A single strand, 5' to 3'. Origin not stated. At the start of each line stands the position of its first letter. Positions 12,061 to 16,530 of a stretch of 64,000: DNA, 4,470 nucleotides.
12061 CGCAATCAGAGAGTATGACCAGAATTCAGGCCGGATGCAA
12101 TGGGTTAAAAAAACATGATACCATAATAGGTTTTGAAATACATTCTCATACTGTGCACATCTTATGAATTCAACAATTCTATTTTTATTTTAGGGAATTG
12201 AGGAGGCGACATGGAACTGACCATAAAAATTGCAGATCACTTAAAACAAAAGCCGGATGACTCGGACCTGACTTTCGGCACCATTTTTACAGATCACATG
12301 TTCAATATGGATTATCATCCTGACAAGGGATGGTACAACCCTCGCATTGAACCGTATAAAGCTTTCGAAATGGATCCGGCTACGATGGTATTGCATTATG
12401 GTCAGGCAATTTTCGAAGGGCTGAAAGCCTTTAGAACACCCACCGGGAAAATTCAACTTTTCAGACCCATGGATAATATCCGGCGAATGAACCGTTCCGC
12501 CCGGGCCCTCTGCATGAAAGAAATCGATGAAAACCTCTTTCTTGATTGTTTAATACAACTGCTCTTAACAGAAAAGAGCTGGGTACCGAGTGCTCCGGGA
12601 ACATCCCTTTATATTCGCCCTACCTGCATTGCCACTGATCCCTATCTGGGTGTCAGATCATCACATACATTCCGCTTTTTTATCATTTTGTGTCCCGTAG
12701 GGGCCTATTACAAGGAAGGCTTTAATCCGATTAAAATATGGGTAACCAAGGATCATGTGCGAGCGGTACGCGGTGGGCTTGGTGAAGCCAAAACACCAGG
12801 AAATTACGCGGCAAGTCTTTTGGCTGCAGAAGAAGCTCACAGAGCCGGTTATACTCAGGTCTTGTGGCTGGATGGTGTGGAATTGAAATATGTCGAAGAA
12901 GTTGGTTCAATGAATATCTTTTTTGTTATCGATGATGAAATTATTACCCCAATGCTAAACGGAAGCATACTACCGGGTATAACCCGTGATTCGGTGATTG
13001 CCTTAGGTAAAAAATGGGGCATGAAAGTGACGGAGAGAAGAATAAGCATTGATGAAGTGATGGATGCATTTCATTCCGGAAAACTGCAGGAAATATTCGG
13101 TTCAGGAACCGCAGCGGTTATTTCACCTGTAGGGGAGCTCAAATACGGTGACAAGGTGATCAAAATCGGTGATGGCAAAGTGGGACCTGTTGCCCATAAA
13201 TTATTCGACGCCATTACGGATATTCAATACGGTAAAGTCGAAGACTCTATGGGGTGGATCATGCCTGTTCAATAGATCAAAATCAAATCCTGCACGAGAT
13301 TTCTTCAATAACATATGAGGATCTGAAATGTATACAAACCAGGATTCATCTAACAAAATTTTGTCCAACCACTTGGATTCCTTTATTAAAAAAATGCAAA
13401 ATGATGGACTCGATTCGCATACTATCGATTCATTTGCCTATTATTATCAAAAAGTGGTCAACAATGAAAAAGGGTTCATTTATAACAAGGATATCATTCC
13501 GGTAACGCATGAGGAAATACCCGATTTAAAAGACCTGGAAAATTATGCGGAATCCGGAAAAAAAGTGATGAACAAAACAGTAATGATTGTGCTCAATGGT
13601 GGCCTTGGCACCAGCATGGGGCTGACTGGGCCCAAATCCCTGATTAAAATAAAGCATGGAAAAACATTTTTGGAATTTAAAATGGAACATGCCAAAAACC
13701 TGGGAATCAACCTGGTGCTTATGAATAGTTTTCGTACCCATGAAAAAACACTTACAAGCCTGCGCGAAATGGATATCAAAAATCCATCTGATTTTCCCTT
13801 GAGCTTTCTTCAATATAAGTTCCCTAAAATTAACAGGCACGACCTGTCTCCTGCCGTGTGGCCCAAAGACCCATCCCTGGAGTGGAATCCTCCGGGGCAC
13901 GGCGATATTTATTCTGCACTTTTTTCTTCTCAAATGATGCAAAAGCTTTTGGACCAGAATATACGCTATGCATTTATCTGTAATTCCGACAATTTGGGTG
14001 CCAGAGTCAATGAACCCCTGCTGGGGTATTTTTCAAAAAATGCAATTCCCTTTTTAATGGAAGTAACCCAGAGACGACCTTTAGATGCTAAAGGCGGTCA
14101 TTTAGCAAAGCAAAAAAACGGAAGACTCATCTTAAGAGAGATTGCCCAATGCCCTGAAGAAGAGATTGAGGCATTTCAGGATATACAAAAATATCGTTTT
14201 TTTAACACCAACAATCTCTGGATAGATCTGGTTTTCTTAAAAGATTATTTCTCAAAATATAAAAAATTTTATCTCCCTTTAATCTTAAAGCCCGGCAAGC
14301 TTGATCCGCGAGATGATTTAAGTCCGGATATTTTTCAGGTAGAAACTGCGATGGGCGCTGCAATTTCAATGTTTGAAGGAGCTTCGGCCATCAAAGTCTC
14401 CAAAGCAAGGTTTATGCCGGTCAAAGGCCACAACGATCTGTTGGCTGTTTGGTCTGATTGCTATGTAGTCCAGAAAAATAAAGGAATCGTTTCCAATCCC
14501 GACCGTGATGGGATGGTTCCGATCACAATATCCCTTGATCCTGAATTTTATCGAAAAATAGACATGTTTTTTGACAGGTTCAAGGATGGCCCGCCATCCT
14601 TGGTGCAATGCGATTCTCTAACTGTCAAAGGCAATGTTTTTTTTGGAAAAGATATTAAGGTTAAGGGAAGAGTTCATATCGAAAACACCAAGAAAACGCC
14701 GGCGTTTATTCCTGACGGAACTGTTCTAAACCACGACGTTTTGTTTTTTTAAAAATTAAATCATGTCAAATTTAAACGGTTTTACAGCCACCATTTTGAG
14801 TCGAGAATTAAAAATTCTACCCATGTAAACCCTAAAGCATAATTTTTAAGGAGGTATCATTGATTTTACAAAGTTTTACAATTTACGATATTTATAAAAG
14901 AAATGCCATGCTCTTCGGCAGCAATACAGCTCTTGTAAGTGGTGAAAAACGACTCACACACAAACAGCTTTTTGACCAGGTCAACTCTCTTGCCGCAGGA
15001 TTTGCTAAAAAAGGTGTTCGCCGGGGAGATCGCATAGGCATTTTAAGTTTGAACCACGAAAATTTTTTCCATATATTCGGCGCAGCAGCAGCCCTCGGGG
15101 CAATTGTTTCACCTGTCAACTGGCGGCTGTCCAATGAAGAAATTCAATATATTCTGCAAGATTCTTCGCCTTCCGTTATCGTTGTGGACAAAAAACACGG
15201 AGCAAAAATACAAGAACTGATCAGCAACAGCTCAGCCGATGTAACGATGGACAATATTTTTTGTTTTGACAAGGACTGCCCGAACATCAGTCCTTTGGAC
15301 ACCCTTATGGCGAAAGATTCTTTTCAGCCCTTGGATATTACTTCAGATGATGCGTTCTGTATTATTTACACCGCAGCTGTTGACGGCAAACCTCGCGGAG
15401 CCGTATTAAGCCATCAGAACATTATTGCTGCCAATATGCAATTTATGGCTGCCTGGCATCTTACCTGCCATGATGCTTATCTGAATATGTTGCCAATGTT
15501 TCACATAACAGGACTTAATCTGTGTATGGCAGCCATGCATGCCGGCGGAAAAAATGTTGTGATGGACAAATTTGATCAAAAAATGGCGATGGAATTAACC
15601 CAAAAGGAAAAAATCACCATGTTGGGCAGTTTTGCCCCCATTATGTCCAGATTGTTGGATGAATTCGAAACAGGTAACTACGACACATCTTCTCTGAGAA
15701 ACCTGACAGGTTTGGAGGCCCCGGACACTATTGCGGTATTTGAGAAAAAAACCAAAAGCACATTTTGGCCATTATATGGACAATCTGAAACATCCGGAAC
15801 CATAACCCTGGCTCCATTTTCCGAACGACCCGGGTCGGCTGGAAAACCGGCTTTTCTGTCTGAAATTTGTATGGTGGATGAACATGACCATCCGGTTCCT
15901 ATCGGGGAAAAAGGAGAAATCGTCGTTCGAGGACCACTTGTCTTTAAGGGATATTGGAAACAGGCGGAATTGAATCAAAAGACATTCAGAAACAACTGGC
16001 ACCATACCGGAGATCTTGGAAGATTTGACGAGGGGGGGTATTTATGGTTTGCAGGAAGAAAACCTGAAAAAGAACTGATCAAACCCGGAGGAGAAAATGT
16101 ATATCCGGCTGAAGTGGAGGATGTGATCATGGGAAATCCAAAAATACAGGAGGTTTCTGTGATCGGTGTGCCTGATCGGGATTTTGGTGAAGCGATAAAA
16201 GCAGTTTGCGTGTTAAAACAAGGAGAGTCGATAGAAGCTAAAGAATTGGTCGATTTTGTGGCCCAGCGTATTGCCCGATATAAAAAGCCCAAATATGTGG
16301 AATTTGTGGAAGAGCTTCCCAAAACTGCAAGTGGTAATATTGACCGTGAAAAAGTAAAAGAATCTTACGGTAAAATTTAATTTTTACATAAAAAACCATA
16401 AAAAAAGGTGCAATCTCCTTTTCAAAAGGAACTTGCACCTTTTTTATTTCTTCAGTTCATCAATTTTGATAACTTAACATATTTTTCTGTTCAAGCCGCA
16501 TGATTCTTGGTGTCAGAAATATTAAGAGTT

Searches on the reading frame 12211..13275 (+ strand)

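Call 83: search_protein_families(library=ncbifam, proteins=[window:12211-13275:+], max_evalue=1e-40)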
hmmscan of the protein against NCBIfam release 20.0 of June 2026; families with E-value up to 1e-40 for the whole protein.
window:12211-13275:+ (354 aa): 4 families
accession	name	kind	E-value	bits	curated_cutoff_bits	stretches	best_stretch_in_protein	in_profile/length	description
NF009897.0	PRK13357.1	equivalog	2.4e-144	480.5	307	1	9-353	12-357/358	branched-chain amino acid aminotransferase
TIGR01123.1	ilvE_II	equivalog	1.2e-121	405.5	250.05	1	41-352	1-312/313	branched-chain-amino-acid transaminase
NF005146.0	PRK06606.1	equivalog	2.6e-51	174.4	279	1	38-353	7-306/307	branched-chain amino acid transaminase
TIGR01122.1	ilvE_I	equivalog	1.1e-46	159.4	245.55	1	53-353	13-298/298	branched-chain-amino-acid transaminase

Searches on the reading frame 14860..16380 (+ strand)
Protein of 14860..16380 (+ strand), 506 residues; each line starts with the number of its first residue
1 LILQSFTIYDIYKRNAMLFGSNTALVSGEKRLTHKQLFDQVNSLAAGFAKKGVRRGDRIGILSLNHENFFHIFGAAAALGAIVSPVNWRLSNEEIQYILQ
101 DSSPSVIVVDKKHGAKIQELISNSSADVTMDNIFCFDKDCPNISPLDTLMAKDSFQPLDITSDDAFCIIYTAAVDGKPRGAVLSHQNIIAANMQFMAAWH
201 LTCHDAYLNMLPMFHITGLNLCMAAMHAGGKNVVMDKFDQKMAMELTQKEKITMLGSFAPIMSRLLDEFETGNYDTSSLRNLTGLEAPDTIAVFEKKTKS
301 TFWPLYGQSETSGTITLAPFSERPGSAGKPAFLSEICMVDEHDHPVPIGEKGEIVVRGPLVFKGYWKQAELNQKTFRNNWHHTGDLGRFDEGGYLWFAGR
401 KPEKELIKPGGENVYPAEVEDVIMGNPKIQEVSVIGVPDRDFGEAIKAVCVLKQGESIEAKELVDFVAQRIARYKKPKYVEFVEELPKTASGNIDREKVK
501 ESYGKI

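Call 83: search_protein_families(library=ncbifam, proteins=[window:14860-16380:+], max_evalue=1e-40)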
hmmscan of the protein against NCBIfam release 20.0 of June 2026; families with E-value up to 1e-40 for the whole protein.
window:14860-16380:+ (506 aa): 54 families (the best 25 are shown)
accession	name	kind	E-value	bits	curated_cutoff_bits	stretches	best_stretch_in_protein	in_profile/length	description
NF004837.0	PRK06187.1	subfamily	1.3e-124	416.4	476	1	5-504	7-523/531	long-chain-fatty-acid--CoA ligase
NF006182.0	PRK08316.1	subfamily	1.8e-100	336.9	663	1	5-504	10-518/523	fatty acyl-CoA synthetase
NF005307.0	PRK06839.1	equivalog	6.2e-100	335.2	748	1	14-500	10-490/496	o-succinylbenzoate--CoA ligase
NF052580.1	Str24CoAsynCasG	equivalog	1.9e-92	310.3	750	1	16-500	50-547/548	steroid-24-oyl-CoA synthetase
NF002966.0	PRK03640.1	equivalog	1.8e-91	307.2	556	1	13-502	9-479/483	o-succinylbenzoate--CoA ligase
NF005702.0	PRK07514.1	subfamily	1.7e-88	297.2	558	1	27-504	25-501/506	malonyl-CoA synthase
NF052269.1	Staph_lig_FadD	equivalog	3.9e-87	292.7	650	1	9-501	3-491/499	long-chain-fatty-acid--CoA ligase FadD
NF004114.0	PRK05605.1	equivalog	7.6e-86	288.6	766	1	156-502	214-568/575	long-chain-fatty-acid--CoA ligase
NF005676.0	PRK07470.1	equivalog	1.8e-84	284.3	774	1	11-502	25-528/544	acyl-CoA synthetase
NF006181.0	PRK08314.1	subfamily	2.2e-82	277.1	705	1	147-501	188-552/563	long-chain-fatty-acid--CoA ligase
NF009233.0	PRK12583.1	subfamily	1.2e-81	274.8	832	1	160-501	198-548/558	fatty acid CoA ligase family protein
NF005801.1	PRK07656.1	equivalog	2.5e-80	270.5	657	1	7-498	2-498/500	FadD3 family acyl-CoA ligase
NF005857.1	PRK07786.1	exception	2.9e-79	266.9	733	1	12-504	15-513/513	fatty-acid--CoA ligase FadD5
NF004808.0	PRK06155.1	equivalog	6.4e-79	265.6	722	1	6-501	21-520/542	ATP-dependent acyl-CoA ligase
NF005947.1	PRK08008.1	equivalog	1.5e-76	258.1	651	1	7-499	8-517/518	crotonobetaine/carnitine-CoA ligase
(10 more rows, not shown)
